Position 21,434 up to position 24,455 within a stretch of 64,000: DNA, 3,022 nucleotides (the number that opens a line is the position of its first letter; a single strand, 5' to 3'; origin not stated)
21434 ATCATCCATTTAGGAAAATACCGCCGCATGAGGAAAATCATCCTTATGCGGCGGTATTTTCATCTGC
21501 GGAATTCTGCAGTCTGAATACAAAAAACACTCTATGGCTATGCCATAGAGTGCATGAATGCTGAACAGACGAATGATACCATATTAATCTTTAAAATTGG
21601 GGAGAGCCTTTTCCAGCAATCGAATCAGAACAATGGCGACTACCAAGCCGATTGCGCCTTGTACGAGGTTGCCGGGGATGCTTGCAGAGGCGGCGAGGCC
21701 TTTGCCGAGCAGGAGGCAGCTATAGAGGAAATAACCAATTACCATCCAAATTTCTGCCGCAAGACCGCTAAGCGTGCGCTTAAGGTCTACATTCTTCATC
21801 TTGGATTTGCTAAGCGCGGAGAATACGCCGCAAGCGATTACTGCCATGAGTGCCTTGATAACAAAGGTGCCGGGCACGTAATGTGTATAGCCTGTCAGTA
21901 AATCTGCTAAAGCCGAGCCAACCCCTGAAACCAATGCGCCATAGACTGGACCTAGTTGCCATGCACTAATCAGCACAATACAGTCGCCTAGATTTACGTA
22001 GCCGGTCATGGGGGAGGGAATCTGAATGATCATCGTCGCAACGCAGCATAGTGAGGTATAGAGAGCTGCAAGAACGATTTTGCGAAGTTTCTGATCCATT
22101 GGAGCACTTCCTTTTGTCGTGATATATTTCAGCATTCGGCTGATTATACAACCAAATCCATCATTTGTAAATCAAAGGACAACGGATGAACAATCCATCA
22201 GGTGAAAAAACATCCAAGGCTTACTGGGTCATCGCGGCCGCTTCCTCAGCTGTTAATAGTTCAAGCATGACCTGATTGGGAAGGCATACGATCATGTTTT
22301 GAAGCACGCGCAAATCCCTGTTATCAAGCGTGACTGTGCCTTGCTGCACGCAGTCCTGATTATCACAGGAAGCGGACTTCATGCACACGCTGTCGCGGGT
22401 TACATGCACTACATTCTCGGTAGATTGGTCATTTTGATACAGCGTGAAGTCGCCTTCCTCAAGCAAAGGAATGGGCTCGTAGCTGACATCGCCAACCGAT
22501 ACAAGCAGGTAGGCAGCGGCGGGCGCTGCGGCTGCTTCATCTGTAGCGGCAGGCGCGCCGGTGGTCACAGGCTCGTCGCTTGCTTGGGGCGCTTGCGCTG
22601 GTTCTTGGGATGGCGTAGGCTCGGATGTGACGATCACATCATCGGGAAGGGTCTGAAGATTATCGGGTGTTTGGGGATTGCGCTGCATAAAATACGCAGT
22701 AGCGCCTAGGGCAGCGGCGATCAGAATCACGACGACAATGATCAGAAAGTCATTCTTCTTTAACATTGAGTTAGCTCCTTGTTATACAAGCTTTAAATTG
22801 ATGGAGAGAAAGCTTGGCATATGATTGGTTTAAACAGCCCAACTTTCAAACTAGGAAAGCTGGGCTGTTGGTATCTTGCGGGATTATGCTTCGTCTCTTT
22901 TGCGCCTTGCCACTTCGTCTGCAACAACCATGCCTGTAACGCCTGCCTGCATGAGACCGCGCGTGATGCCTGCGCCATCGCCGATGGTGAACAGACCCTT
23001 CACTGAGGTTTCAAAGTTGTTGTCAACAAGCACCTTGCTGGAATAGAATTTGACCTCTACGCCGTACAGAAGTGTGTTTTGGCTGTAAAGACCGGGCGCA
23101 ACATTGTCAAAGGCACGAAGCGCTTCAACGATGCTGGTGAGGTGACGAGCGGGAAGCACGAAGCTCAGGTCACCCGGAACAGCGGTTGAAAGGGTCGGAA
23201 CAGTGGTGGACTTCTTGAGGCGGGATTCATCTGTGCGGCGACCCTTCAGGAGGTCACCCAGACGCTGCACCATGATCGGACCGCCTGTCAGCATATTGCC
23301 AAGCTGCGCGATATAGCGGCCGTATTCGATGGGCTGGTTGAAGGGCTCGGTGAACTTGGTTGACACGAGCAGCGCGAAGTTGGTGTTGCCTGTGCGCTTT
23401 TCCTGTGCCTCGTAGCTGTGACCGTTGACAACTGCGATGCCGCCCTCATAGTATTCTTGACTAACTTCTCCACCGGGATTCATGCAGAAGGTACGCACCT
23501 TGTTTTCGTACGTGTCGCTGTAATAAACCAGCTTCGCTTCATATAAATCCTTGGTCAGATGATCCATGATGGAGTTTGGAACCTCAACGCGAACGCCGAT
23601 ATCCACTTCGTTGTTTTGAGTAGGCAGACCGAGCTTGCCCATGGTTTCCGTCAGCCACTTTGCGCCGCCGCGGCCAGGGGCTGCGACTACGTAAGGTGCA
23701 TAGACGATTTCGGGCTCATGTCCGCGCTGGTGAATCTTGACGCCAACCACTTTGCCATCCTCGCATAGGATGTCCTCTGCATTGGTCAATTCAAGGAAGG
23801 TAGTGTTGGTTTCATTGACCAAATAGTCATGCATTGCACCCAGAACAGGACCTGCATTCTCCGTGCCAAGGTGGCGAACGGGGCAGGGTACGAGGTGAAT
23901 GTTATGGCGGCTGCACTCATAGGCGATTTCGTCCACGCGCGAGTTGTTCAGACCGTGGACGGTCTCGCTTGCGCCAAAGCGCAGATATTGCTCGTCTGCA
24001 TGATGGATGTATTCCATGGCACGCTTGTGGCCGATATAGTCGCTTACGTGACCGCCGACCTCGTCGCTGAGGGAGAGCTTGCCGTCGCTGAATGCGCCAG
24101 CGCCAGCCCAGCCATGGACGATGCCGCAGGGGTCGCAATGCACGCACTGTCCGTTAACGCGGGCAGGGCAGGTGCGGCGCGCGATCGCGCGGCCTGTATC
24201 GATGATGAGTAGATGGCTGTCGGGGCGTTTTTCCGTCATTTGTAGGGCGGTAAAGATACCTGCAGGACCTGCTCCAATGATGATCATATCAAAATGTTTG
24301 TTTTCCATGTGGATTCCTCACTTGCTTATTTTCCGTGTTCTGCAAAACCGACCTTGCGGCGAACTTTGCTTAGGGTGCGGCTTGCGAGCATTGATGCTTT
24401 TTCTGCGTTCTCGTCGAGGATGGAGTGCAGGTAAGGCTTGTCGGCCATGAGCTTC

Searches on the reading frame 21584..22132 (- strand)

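Call 38: search_protein_families(library=pfam, proteins=[window:21584-22132:-], max_evalue=0.001)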
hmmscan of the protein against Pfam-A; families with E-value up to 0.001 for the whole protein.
window:21584-22132:- (182 aa): 2 families
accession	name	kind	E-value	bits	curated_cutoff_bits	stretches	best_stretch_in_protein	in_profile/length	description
PF07155.17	ECF-ribofla_trS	-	5e-34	118.2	26.7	1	15-175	3-172/172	ECF-type riboflavin transporter, S component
PF12822.12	ECF_trnsprt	-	1.6e-11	45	30.7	1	17-169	1-168/169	ECF transporter, substrate-specific component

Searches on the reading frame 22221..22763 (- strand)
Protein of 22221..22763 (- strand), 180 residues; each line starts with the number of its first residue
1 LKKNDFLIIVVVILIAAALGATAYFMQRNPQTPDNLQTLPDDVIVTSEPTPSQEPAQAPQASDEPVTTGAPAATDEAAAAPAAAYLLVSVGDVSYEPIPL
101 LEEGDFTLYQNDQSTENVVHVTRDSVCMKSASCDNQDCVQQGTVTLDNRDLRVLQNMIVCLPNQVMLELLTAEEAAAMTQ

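Call 38: search_protein_families(library=pfam, proteins=[window:22221-22763:-], max_evalue=0.001)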
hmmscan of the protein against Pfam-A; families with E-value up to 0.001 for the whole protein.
window:22221-22763:- (180 aa): 1 family
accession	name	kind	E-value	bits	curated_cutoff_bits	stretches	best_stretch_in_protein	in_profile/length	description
PF07009.16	NusG_II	-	1.2e-13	51.6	29.6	1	80-169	20-103/107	NusG domain II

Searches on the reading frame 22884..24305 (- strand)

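Call 38: search_protein_families(library=pfam, proteins=[window:22884-24305:-], max_evalue=0.001)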
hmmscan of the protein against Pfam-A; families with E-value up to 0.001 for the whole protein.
window:22884-24305:- (473 aa): 6 families
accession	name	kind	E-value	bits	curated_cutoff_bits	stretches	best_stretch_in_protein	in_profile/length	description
PF21688.3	FAD-depend_C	-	2.6e-17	64.1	27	1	235-418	3-195/197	FAD-dependent protein, C-terminal domain-like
PF07992.20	Pyr_redox_2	-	1.1e-06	28.7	26.1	0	5-46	1-40/291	Pyridine nucleotide-disulphide oxidoreductase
PF00890.30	FAD_binding_2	-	1.1e-06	28.6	20.4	0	153-224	143-215/414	FAD binding domain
PF01134.28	GIDA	-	3.6e-05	23.5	22.1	0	380-470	304-388/391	Glucose inhibited division protein A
PF03486.20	HI0933_like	-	0.00023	21.1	50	1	6-44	2-38/244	HI0933-like protein Rossmann domain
PF05834.18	Lycopene_cycl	-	0.00024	20.7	23.4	1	6-41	1-36/380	Lycopene cyclase protein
